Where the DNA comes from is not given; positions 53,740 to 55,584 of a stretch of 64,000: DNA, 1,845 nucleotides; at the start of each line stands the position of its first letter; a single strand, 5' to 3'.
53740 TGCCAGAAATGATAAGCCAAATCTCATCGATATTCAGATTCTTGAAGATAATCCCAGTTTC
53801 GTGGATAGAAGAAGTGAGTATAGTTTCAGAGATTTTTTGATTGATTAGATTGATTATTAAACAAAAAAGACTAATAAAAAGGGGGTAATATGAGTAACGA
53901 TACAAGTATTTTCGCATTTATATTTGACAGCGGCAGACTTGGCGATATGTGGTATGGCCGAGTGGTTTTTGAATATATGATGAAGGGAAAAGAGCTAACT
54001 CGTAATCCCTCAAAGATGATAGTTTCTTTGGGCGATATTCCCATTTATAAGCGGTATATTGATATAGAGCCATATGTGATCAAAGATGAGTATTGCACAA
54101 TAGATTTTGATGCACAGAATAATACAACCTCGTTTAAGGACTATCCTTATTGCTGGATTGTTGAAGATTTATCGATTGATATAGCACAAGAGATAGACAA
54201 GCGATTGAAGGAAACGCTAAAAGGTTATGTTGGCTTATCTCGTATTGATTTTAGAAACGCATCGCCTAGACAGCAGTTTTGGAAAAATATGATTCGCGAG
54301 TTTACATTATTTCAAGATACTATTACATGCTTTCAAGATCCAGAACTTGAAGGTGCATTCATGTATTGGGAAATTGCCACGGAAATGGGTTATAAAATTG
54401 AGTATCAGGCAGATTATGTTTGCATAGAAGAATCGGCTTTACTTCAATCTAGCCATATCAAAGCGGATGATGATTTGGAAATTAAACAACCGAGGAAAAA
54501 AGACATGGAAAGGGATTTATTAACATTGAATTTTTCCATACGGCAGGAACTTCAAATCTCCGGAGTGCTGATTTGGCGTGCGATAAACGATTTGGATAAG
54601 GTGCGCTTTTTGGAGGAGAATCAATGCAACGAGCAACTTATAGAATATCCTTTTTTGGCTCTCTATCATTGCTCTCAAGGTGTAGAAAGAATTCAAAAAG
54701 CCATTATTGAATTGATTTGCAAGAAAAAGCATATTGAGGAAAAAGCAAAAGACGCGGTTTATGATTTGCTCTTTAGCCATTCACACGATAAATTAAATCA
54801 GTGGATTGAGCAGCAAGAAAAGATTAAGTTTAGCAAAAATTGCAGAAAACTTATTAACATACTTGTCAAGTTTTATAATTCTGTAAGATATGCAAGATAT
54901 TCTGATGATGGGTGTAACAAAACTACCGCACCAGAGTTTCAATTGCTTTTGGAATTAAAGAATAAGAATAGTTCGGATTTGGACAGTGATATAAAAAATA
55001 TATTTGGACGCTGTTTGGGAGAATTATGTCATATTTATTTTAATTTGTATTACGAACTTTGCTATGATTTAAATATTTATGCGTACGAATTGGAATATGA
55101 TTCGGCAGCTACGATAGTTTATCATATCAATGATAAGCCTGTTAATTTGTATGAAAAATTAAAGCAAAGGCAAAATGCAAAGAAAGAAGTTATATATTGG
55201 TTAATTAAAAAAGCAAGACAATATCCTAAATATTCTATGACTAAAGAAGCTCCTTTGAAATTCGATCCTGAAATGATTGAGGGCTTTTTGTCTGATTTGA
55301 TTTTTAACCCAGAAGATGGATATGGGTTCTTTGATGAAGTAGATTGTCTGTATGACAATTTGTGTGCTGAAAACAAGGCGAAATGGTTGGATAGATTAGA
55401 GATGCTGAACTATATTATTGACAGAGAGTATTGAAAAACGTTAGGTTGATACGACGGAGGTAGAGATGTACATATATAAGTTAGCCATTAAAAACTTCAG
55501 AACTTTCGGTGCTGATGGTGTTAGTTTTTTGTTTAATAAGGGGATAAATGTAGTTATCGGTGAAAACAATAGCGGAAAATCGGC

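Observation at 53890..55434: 514-aa orphan protein with no recognisable catalytic or binding motif at the head of the defence operon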

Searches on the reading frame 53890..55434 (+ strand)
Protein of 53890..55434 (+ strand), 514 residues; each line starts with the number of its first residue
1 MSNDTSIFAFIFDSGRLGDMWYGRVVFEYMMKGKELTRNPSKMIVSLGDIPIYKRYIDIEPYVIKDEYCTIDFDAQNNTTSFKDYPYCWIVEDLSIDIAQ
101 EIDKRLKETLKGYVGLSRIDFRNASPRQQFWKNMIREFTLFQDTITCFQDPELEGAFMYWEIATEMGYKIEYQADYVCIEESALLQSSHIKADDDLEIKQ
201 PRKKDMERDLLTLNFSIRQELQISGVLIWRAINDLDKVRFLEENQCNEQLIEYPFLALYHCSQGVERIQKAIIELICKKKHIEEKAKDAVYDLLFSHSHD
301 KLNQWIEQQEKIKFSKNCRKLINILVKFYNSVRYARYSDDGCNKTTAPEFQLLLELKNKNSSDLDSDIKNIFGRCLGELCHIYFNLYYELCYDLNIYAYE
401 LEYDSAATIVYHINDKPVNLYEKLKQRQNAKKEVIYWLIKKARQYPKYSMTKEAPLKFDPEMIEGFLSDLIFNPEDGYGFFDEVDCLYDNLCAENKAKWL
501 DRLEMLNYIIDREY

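Call 3: search_protein_families(library=pfam, proteins=[window:53890-55434:+], max_evalue=1)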
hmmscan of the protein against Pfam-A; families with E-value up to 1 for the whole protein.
window:53890-55434:+ (514 aa): 0 families

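Call 4: search_protein_families(library=padloc, proteins=[window:53890-55434:+], max_evalue=1)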
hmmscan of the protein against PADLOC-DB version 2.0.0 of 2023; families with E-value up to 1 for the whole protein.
window:53890-55434:+ (514 aa): 0 families

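Call 5: search_protein_families(library=ncbifam, proteins=[window:53890-55434:+], max_evalue=1)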
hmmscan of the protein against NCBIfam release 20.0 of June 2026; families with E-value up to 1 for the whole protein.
window:53890-55434:+ (514 aa): 0 families

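Call 6: find_homologous_proteins(query=window:53890-55431:+, max_evalue=0.001)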
Query window:53890-55431:+ (514 aa): 103 proteins with E <= 0.001 among 4721 candidates.
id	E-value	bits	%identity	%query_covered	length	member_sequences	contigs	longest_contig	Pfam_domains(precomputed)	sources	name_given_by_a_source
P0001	0.0e+0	1134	96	100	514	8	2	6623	-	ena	-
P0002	0.0e+0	1060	90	99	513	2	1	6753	-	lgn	-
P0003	0.0e+0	1054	91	99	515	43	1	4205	-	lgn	-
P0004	6.6e-219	746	63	99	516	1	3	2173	-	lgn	-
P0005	9.4e-216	736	65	99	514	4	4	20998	-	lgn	-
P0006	7.0e-208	710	61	100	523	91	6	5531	-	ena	-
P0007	3.2e-207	708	60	100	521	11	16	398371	-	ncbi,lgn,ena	-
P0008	3.9e-205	701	61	100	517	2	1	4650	-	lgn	-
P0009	1.9e-203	695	60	99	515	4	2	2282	-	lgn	-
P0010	7.3e-203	693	60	100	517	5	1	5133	-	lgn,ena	-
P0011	6.6e-202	690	59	100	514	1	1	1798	-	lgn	-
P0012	5.8e-201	687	60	99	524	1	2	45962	-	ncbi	-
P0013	1.7e-199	682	59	98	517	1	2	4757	-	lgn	-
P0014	3.1e-199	681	60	98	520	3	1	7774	-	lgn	-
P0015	2.5e-198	678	60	99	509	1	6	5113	-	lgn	-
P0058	7.4e-166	571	51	98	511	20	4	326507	-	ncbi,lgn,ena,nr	ncbi:MAG: hypothetical protein IJY49_01470 [Clostridia bacterium]|nr:hypothetical protein [Clostridi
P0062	2.4e-159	550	52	98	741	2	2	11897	PF07751.17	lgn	-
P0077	1.6e-144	501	47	99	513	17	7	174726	-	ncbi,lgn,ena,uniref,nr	ncbi:hypothetical protein [uncultured Abiotrophia sp.]|uniref:hypothetical protein n=1 Tax=unculture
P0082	7.7e-136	472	46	100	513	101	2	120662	-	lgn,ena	-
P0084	2.8e-135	470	46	99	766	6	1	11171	-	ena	-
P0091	2.2e-128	448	45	98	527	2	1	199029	-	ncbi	-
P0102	2.9e-78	282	34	99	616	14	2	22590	-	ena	-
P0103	1.6e-76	276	34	98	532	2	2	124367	-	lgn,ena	-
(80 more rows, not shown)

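Call 7: search_protein_families(library=phrogs, proteins=[window:53890-55434:+], max_evalue=1)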
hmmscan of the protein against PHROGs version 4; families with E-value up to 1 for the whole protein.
window:53890-55434:+ (514 aa): 0 families

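Call 8: search_solved_structures(query=window:53890-55431:+, max_evalue=10)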
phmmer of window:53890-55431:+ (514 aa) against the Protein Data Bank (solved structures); distinct sequences matched with E-value up to 10: 0.

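Call 10: find_encoding_contigs(protein=P0007, flank=8000, max_places=4)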
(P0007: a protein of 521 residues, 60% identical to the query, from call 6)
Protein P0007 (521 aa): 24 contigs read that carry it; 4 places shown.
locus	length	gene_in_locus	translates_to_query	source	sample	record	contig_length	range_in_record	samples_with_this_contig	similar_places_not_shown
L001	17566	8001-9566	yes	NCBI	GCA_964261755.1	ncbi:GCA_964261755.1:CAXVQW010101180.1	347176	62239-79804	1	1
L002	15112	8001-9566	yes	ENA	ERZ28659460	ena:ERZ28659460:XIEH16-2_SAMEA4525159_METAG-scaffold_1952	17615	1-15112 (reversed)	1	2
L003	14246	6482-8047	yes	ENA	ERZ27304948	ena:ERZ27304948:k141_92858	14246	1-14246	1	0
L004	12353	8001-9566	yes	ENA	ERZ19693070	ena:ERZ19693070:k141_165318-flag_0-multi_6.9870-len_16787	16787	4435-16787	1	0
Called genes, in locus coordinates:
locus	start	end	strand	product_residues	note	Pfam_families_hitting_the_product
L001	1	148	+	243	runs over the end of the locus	PF14283:CD1107-like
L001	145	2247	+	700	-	PF01751:Toprim, PF01131:Topoisom_bac, PF13342:Toprim_Crpt (weak)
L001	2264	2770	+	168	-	-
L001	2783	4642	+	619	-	PF07275:ArdA, PF12957:DUF3846, PF14195:DUF4316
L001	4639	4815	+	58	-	-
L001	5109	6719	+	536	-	PF13175:AAA_15, PF13476:AAA_23, PF13555:AAA_29 (weak), PF13304:AAA_21 (faint), PF13175:AAA_15, PF20469:OLD-like_TOPRIM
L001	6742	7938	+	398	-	PF13245:AAA_19 (faint), PF00580:UvrD-helicase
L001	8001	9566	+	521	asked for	-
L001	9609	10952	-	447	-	PF03432:Relaxase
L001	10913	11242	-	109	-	PF21983:NikA-like, PF05713:MobC (weak)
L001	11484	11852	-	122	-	PF13560:HTH_31 (weak), PF12844:HTH_19 (weak), PF01381:HTH_3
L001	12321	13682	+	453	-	PF01554:MatE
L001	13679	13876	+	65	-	PF14205:Cys_rich_KTR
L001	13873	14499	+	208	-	PF00132:Hexapep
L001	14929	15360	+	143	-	PF04545:Sigma70_r4 (faint), PF08281:Sigma70_r4_2 (faint)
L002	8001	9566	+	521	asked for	-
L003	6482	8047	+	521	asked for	-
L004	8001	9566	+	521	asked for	-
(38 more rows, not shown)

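Call 11: find_encoding_contigs(protein=P0058, flank=8000, max_places=3)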
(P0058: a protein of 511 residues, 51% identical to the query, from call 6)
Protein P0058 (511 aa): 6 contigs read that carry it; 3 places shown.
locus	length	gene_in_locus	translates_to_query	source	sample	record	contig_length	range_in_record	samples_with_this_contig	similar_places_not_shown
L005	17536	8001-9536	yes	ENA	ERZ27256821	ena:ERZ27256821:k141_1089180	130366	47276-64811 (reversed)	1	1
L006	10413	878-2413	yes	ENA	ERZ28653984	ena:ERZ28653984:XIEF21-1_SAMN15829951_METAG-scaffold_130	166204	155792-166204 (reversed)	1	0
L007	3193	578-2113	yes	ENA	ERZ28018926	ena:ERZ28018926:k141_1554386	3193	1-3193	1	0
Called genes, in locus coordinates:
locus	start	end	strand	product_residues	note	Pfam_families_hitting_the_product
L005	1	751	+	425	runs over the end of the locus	PF19238:Radical_SAM_2, PF04055:Radical_SAM (faint), PF04459:DUF512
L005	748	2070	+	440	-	PF00009:GTP_EFTU (weak), PF01926:MMR_HSR1, PF02421:FeoB_N, PF04548:AIG1 (weak), PF00009:GTP_EFTU, PF01926:MMR_HSR1, PF02421:FeoB_N, PF14714:KH_dom-like, +4 more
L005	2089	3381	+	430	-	PF12897:Asp_aminotransf, PF00155:Aminotran_1_2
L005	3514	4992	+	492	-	PF09547:SpoIVA_ATPase, PF20438:SpoIVA_middle, PF20439:SpoIVA_C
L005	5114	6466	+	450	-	PF02525:Flavodoxin_2, PF03358:FMN_red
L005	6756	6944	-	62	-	-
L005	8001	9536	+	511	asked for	-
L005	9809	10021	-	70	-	-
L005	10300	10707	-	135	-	-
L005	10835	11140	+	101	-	-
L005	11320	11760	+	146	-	-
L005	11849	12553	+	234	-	-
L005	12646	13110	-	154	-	PF12850:Metallophos_2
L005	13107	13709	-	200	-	PF01725:Ham1p_like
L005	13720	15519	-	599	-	PF02690:Na_Pi_cotrans, PF01895:PhoU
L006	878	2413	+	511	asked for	-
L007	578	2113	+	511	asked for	-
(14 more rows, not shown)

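Call 12: find_encoding_contigs(protein=P0077, flank=8000, max_places=3)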
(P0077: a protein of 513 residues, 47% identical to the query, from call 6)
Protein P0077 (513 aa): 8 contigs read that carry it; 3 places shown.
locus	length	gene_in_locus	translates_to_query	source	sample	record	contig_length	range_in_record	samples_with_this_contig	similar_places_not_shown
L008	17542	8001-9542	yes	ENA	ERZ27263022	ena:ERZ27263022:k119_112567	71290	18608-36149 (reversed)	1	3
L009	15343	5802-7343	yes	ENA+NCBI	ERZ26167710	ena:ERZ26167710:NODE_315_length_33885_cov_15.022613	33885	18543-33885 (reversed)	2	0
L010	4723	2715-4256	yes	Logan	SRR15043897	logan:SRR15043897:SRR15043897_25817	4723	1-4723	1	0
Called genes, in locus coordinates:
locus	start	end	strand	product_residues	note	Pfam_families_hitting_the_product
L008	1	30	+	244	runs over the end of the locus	PF02463:SMC_N, PF00005:ABC_tran, PF09818:ABC_ATPase (faint), PF13166:AAA_13 (faint), PF13304:AAA_21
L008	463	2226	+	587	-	PF04205:FMN_bind, PF01946:Thi4 (weak), PF00890:FAD_binding_2, PF01266:DAO, PF03486:HI0933_like, PF07992:Pyr_redox_2 (weak), PF12831:FAD_oxidored, PF13450:NAD_binding_8 (weak), +1 more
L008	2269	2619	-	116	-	-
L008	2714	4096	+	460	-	PF05958:tRNA_U5-meth_tr, PF02475:TRM5-TYW2_MTfase (weak), PF03602:Cons_hypoth95, PF05175:MTS (weak), PF08241:Methyltransf_11 (weak), PF09445:Methyltransf_15, PF13649:Methyltransf_25, PF13847:Methyltransf_31, +1 more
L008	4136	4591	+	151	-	-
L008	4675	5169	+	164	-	-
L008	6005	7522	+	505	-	PF00069:Pkinase, PF07714:PK_Tyr_Ser-Thr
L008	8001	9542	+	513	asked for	-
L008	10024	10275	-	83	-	-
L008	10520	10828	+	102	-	-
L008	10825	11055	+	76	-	PF13683:rve_3, PF13333:rve_2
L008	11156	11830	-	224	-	PF00005:ABC_tran, PF02463:SMC_N, PF13304:AAA_21 (weak)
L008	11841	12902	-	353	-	PF02687:FtsX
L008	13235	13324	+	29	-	-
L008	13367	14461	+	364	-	PF00762:Ferrochelatase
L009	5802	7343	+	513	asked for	-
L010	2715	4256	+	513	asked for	-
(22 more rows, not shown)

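Call 13: find_encoding_contigs(protein=P0082, flank=7000, max_places=2)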
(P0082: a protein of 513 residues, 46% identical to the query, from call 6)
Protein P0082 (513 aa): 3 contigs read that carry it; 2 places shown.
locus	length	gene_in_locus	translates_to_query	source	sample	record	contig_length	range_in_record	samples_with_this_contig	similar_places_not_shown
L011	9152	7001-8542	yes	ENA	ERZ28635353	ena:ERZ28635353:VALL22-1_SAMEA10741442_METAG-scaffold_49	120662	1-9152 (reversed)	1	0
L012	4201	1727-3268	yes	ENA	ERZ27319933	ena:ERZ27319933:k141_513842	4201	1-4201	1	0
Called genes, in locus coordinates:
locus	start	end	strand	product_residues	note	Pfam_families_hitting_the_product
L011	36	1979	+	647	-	PF04297:UPF0122 (faint), PF05043:Mga (weak), PF08279:HTH_11 (faint), PF21476:PF0610-like_N (faint), PF05043:Mga (weak), PF00874:PRD, PF00359:PTS_EIIA_2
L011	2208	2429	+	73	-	PF00359:PTS_EIIA_2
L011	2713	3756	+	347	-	PF01232:Mannitol_dh, PF08125:Mannitol_dh_C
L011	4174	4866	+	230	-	PF00756:Esterase (weak)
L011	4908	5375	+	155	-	PF00583:Acetyltransf_1, PF13673:Acetyltransf_10, PF13508:Acetyltransf_7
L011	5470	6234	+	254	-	PF00881:Nitroreductase, PF28600:Nitroreductase_C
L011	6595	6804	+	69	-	-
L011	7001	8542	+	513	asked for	-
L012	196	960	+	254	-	PF00881:Nitroreductase, PF28600:Nitroreductase_C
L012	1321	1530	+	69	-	-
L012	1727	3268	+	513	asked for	-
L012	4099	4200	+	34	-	?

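Call 14: find_encoding_contigs(protein=P0091, flank=7000, max_places=2)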
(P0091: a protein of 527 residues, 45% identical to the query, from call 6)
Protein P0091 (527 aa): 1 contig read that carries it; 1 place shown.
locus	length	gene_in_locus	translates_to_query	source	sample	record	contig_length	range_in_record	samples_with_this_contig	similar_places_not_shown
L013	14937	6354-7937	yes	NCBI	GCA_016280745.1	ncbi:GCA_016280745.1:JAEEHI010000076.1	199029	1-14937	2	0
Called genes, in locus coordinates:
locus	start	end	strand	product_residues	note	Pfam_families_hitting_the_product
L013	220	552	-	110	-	-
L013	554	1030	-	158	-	-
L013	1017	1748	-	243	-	PF14386:DUF4417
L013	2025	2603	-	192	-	PF06114:Peptidase_M78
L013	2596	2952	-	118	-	PF13560:HTH_31 (weak), PF12844:HTH_19 (weak)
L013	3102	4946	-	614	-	PF14262:Cthe_2159 (weak)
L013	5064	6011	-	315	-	PF11185:DUF2971 (weak)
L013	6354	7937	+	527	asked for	-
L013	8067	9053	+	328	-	-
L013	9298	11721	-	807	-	-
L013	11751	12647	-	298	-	PF11185:DUF2971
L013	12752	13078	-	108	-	PF12643:MazG-like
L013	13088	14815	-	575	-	PF01541:GIY-YIG (weak), PF04851:ResIII (weak), PF09848:SLFN-g3_helicase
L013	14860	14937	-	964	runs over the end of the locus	PF09565:RE_NgoFVII (faint), PF13091:PLDc_2, PF00270:DEAD, PF04851:ResIII, PF00271:Helicase_C, PF26350:DUF8090, PF11907:DUF3427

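Call 15: find_encoding_contigs(protein=P0103, flank=7000, max_places=2)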
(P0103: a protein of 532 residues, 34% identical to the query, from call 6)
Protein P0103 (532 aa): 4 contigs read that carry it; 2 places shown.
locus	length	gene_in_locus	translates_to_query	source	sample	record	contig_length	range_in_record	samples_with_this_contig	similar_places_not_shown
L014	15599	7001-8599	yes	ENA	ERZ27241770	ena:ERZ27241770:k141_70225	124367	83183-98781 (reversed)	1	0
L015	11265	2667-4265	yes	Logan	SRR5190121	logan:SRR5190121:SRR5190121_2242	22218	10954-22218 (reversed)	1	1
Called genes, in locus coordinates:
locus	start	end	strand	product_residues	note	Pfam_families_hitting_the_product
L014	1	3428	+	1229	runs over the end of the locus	PF00535:Glycos_transf_2, PF10111:Glyco_tranf_2_2 (weak), PF13641:Glyco_tranf_2_3 (faint), PF00535:Glycos_transf_2, PF10111:Glyco_tranf_2_2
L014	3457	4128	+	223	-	PF01613:Flavin_Reduct, PF21349:RUBY_RBDX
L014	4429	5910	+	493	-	PF04326:SLFN_AlbA_2, PF13749:HATPase_c_4, PF21247:Fic-like_C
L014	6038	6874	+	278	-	-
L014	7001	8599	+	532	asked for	-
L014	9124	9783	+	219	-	PF13580:SIS_2, PF01380:SIS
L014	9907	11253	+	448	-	PF00483:NTP_transferase, PF12804:NTP_transf_3 (weak), PF00702:Hydrolase, PF08645:PNK3P (weak), PF13242:Hydrolase_like, PF13419:HAD_2 (weak)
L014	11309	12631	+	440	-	PF02558:ApbA (faint), PF03446:NAD_binding_2 (weak), PF03721:UDPG_MGDP_dh_N, PF03807:F420_oxidored (faint), PF00984:UDPG_MGDP_dh, PF03720:UDPG_MGDP_dh_C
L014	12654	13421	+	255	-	PF13641:Glyco_tranf_2_3 (weak), PF00535:Glycos_transf_2, PF10111:Glyco_tranf_2_2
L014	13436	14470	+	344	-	PF00288:GHMP_kinases_N, PF08544:GHMP_kinases_C (weak)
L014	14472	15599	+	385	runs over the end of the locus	PF00534:Glycos_transf_1, PF13692:Glyco_trans_1_4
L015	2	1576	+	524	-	?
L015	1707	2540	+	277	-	-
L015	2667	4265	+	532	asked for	-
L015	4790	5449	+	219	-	PF13580:SIS_2, PF01380:SIS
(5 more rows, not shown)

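Call 16: find_encoding_contigs(protein=P0062, flank=7000, max_places=2)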
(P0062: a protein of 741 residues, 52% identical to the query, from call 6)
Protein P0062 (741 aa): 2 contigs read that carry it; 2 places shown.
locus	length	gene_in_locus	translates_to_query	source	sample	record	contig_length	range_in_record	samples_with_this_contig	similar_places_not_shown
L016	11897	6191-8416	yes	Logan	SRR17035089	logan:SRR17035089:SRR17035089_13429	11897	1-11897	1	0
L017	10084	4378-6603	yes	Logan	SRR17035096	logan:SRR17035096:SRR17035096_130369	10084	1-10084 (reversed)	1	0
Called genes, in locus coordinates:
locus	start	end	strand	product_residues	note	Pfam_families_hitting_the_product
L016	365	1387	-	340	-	PF17761:DUF1016_N, PF06250:YhcG_C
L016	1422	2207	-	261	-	-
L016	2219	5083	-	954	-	PF04313:HSDR_N (weak), PF02384:N6_Mtase, PF01170:UPF0020, PF07669:Eco57I, PF01420:Methylase_S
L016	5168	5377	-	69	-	PF13443:HTH_26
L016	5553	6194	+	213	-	-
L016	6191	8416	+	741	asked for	PF07751:Abi_2 (faint)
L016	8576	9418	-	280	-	PF01844:HNH, PF14279:HNH_5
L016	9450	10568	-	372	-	PF02073:Peptidase_M29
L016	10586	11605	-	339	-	PF07885:Ion_trans_2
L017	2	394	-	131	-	?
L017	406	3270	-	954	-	PF04313:HSDR_N (weak), PF02384:N6_Mtase, PF01170:UPF0020, PF07669:Eco57I, PF01420:Methylase_S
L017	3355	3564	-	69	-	PF13443:HTH_26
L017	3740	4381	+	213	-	-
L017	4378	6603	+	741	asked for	PF07751:Abi_2 (faint)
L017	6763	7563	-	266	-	PF01844:HNH, PF14279:HNH_5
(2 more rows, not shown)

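Call 21: search_protein_families(library=pfam, proteins=[P0062, P0084, P0102, L016:5553-6194:+, L014:6038-6874:+, L013:8067-9053:+], max_evalue=1)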
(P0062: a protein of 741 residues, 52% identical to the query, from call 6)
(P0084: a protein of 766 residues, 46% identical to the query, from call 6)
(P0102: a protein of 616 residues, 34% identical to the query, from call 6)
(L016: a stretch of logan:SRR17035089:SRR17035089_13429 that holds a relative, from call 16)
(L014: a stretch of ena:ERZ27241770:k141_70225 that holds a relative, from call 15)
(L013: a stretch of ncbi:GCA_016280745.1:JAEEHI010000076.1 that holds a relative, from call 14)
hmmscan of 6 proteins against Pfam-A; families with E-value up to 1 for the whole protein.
P0062 (741 aa): 4 families
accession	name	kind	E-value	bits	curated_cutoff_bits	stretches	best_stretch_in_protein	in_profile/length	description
PF07751.16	Abi_2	-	2.3e-08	35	25.6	1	54-171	33-181/184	Abi-like protein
PF07406.16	NICE-3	-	0.014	15.9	22.7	1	515-578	115-176/181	NICE-3 protein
PF15781.12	ParE-like_toxin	-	0.031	14.7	28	0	602-649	41-87/87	ParE-like toxin of type II bacterial toxin-antitoxin system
PF24951.3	LisH_PAC1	-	0.47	10.7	27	0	33-43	8-18/36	PAC1 LisH domain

P0084 (766 aa): 1 family
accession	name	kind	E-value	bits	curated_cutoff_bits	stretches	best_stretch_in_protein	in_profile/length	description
PF18410.7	BTHB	-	0.064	13.6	25.6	1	381-418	2-39/72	Basic tilted helix bundle domain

P0102 (616 aa): 0 families

L016:5553-6194:+ (213 aa): 2 families
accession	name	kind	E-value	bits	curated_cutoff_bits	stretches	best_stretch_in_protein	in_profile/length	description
PF21654.3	DncV-like_NTFase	-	0.055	14.8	24.9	1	42-110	7-80/90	Cyclic GMP-AMP synthase DncV-like, nucleotidyltransferase domain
PF08020.16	DUF1706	-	0.086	13.2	24.2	1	143-176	79-112/166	Protein of unknown function (DUF1706)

L014:6038-6874:+ (278 aa): 2 families
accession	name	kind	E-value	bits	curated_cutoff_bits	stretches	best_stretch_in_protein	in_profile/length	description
PF04079.22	SMC_ScpB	-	0.059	13.4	27.4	1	115-161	27-75/160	Segregation and condensation complex subunit ScpB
PF05008.21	V-SNARE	-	0.14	13.1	25.9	1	184-236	22-74/92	Vesicle transport v-SNARE protein N-terminus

L013:8067-9053:+ (328 aa): 1 family
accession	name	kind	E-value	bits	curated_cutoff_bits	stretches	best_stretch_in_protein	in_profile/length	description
PF06239.17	ECSIT_N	-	0.1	12.3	25.9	0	220-254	39-73/181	Evolutionarily conserved signalling intermediate in Toll pathway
